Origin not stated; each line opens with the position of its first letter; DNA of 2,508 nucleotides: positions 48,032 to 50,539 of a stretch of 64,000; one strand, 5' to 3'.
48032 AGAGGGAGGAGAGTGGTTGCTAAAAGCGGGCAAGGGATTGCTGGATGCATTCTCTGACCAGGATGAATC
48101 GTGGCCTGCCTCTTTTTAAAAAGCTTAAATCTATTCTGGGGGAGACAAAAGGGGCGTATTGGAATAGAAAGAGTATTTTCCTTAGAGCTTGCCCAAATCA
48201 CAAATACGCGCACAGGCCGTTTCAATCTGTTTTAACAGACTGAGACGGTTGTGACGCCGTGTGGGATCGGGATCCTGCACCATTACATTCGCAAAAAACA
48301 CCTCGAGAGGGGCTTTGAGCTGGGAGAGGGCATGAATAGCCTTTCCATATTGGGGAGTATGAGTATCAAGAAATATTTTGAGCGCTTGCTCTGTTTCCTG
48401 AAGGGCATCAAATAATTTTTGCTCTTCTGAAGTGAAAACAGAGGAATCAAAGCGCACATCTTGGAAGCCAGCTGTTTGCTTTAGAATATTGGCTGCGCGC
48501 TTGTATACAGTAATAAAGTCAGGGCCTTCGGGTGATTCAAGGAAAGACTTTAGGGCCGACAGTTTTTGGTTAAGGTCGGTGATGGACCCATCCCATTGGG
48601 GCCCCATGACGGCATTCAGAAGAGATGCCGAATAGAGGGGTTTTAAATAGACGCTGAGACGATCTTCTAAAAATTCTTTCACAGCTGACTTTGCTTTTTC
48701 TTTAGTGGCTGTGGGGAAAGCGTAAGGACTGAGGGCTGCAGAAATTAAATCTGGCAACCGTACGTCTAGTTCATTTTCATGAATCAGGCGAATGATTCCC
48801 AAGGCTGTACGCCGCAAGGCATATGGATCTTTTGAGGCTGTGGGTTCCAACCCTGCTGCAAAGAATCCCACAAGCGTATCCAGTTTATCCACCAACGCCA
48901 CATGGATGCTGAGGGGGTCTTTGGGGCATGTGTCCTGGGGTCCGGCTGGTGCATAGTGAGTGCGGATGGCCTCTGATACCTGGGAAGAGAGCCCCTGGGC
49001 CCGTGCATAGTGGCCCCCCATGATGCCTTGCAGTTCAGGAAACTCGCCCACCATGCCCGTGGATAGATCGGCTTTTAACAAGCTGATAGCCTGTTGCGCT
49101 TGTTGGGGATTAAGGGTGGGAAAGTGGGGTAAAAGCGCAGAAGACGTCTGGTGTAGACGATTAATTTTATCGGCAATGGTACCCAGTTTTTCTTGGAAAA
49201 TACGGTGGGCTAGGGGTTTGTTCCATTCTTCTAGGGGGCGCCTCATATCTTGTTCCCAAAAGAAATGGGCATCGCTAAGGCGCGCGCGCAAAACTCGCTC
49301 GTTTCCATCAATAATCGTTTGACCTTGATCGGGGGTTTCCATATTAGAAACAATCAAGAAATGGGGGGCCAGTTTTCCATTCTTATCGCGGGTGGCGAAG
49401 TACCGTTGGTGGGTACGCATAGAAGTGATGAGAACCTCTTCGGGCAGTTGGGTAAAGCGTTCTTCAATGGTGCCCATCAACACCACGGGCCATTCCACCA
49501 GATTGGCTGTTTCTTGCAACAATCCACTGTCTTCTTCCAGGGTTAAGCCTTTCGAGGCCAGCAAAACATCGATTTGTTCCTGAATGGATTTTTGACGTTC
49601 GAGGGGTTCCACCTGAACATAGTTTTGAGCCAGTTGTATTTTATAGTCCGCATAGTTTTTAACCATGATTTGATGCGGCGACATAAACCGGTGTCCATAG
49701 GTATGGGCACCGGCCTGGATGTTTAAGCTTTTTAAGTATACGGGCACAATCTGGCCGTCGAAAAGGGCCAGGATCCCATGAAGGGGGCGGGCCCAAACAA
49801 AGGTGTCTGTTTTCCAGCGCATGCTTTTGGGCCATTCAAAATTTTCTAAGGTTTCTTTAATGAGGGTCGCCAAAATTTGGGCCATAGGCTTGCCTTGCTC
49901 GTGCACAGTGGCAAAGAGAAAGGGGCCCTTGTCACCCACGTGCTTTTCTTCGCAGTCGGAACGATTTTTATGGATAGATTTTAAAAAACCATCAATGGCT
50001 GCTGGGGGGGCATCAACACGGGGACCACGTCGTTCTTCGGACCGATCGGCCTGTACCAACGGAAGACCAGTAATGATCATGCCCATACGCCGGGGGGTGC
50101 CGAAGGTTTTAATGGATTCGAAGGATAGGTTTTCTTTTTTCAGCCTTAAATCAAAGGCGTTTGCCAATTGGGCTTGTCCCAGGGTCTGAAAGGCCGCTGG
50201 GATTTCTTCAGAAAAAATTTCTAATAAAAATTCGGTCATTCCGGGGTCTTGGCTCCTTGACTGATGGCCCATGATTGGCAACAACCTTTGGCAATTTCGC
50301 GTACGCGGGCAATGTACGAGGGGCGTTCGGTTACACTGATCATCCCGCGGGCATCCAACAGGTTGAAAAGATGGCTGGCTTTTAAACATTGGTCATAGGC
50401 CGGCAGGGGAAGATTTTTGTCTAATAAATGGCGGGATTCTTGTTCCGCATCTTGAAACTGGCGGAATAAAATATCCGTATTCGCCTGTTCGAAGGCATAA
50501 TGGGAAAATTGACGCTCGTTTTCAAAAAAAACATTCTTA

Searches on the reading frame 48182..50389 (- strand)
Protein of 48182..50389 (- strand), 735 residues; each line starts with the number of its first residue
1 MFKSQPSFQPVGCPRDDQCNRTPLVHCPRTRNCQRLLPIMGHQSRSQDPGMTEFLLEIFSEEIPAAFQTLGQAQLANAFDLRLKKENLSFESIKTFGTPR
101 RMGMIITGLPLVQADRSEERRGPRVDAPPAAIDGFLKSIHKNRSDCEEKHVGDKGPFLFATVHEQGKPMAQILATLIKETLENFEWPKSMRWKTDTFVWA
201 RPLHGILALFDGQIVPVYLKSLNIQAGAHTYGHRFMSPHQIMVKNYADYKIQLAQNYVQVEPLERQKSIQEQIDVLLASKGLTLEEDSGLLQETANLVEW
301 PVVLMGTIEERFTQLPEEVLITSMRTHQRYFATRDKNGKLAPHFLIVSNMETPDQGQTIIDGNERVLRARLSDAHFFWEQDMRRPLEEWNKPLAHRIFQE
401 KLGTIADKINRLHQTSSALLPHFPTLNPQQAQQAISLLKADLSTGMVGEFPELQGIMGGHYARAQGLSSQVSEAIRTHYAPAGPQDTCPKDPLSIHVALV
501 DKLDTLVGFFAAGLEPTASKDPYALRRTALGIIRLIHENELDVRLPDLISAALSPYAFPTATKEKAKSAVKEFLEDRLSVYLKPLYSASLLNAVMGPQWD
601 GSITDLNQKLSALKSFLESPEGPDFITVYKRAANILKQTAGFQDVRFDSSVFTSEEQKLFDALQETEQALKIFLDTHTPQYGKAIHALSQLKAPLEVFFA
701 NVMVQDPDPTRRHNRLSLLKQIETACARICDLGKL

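Call 40: search_protein_families(library=pfam, proteins=[window:48182-50389:-], max_evalue=0.00001)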
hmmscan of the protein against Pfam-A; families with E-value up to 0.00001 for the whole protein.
window:48182-50389:- (735 aa): 2 families
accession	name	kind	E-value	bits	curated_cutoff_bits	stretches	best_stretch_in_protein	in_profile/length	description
PF02092.22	tRNA_synt_2f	-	2.2e-181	604.9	29.2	1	54-595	1-535/536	Glycyl-tRNA synthetase beta subunit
PF05746.21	DALR_1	-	1.7e-06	28.5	22.3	1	629-724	5-100/117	DALR anticodon binding domain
